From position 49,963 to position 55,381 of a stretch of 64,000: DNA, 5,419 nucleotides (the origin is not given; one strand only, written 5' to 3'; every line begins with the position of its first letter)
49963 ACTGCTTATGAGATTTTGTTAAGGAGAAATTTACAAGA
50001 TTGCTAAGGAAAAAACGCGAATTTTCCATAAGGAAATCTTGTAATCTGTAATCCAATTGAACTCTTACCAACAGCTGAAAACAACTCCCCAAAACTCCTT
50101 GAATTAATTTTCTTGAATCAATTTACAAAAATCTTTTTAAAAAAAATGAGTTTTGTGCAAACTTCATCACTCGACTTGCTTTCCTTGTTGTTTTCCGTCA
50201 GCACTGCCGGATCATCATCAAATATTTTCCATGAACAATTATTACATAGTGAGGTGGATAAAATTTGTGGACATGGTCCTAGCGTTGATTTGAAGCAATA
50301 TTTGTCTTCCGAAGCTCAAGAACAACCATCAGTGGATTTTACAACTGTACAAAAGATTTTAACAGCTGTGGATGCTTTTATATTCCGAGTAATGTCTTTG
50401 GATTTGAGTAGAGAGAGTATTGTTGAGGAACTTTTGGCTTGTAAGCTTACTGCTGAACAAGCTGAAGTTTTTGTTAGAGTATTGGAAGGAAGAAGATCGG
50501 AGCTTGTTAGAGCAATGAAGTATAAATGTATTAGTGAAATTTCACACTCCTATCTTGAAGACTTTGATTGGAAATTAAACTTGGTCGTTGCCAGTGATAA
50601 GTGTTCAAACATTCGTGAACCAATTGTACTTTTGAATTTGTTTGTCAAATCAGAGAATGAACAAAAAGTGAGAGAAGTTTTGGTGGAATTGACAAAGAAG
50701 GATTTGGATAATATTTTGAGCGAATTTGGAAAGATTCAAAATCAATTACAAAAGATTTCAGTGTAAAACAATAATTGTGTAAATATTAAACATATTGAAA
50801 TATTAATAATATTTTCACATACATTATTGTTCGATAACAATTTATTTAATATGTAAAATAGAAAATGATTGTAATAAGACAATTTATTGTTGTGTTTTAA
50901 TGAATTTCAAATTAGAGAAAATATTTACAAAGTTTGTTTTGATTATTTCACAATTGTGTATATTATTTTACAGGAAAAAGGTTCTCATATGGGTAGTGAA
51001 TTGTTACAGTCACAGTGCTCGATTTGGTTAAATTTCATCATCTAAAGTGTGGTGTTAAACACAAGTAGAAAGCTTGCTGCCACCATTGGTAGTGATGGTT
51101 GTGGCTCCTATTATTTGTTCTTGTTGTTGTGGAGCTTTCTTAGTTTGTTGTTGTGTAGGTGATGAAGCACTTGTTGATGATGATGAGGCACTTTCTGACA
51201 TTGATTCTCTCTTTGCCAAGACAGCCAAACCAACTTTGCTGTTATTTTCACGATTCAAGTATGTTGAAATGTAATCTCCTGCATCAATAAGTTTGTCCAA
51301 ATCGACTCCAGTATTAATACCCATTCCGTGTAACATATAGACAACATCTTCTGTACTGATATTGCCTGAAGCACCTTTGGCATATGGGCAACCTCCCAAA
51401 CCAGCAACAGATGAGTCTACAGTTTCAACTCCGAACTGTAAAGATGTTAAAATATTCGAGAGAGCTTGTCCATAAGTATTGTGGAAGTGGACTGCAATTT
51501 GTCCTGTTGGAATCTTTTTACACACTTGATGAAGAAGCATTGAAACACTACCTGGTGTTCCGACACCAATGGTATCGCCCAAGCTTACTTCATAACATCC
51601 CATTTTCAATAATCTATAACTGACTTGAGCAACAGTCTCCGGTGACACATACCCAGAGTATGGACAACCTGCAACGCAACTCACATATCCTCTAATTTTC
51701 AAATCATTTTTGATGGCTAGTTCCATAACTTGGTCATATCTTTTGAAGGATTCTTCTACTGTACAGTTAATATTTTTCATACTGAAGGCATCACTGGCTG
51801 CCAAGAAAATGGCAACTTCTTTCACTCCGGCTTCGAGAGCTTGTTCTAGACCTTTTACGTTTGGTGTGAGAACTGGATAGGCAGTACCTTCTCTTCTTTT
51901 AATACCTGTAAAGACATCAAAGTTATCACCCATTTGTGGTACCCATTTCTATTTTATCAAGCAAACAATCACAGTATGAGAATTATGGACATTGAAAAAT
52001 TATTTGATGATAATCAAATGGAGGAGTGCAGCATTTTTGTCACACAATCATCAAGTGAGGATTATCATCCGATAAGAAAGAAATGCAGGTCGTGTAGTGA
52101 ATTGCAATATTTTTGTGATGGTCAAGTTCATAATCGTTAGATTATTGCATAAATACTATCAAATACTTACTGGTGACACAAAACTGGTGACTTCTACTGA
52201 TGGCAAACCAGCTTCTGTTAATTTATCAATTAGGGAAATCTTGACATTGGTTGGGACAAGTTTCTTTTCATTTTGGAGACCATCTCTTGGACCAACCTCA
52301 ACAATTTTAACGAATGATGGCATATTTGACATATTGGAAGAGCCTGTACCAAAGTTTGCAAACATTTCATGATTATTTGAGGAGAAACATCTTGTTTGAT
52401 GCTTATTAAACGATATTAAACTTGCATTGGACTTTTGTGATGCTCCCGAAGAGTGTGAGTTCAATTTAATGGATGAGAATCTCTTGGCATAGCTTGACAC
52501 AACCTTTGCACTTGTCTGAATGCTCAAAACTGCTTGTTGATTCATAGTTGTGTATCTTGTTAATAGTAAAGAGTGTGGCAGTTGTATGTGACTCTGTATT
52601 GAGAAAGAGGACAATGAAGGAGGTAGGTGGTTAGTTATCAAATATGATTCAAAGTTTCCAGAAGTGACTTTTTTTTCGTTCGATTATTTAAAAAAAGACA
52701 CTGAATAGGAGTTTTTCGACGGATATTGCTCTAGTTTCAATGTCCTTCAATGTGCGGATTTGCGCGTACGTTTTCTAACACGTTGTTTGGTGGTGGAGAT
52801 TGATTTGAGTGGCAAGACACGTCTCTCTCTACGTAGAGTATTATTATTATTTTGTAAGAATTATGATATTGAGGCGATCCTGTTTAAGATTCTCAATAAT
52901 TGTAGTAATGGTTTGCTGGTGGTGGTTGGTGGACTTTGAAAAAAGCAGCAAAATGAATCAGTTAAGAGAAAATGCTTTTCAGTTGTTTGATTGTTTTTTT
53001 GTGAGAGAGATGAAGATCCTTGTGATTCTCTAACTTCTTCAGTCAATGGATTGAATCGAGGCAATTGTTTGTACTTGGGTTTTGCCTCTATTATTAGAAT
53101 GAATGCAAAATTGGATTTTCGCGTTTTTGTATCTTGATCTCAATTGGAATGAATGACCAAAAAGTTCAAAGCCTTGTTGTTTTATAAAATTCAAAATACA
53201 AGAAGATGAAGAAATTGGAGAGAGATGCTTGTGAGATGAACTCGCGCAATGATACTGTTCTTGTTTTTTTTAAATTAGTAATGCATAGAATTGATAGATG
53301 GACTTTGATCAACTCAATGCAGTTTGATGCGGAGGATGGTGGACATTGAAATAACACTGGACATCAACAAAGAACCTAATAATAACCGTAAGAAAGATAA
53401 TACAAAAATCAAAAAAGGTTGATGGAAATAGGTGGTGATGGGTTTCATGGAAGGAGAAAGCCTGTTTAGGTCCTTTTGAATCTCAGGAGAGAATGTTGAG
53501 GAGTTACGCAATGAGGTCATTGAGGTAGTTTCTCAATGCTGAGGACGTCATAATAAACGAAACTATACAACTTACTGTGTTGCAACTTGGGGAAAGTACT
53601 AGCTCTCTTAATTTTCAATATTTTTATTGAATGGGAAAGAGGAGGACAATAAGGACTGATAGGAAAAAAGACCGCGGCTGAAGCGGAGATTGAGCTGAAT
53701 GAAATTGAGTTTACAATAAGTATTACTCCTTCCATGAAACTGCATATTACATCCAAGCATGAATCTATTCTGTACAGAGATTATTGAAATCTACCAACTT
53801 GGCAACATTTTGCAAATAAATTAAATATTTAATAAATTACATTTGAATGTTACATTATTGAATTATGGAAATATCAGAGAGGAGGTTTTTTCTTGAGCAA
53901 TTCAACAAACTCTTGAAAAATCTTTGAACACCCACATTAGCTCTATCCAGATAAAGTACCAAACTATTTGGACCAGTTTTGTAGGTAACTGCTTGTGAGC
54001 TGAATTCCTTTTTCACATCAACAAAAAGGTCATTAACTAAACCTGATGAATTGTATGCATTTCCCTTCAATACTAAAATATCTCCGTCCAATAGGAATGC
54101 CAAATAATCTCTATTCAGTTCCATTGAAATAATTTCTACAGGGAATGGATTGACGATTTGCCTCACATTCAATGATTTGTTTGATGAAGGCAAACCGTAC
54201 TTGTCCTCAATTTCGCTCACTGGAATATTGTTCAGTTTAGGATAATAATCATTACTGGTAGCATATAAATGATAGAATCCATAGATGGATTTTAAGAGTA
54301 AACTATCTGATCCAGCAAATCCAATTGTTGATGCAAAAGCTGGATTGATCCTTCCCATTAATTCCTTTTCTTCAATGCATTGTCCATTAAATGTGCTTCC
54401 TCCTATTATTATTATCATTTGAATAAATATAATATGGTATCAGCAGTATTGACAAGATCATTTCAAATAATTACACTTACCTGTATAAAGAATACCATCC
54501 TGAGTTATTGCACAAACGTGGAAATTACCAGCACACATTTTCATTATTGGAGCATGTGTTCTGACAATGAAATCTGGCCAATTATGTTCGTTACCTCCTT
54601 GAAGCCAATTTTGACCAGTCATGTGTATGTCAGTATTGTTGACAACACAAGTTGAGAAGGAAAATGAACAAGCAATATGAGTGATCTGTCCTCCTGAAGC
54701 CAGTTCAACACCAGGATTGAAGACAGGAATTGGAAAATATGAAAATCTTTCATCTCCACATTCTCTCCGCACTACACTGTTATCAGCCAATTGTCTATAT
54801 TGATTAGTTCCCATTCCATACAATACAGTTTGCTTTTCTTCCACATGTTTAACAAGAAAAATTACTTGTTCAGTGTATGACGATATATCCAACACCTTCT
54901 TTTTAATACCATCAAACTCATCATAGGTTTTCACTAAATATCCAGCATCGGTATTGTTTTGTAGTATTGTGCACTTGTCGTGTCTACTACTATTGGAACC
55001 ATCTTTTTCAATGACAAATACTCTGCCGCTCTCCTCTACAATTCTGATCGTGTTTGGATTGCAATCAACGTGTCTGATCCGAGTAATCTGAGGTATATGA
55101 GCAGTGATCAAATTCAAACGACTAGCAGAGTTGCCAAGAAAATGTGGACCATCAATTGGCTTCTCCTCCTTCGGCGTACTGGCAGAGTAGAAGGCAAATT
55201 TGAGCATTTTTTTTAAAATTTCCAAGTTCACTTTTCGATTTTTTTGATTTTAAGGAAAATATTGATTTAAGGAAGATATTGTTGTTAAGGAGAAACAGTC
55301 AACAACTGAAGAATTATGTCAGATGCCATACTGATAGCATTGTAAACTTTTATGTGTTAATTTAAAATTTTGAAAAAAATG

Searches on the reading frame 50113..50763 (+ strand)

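Call 49: search_protein_families(library=pfam, max_evalue=0.0001, proteins=[window:50113-50763:+])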
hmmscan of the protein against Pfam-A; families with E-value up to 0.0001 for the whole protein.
window:50113-50763:+ (217 aa): 3 families
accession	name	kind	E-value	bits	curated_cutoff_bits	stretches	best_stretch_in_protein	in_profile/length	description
PF07258.19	COMM_domain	-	1.6e-13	51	22.4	1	145-208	2-64/64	COMM domain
PF21672.2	COMM_HN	-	5.5e-06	27.3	23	1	41-123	23-102/103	COMMD2-7/10, HN domain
PF22838.1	COMMD8_HN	-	2.4e-05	25.1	27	1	41-131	10-90/90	COMMD8, helical N-terminal domain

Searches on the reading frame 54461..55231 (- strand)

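Call 49: search_protein_families(library=pfam, max_evalue=0.0001, proteins=[window:54461-55231:-])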
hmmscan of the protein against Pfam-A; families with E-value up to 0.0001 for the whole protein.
window:54461-55231:- (257 aa): 1 family
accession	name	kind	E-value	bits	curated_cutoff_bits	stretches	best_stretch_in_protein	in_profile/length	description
PF25390.1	WD40_RLD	-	3.8e-09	36.8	150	1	49-250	141-321/363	RCC1-like domain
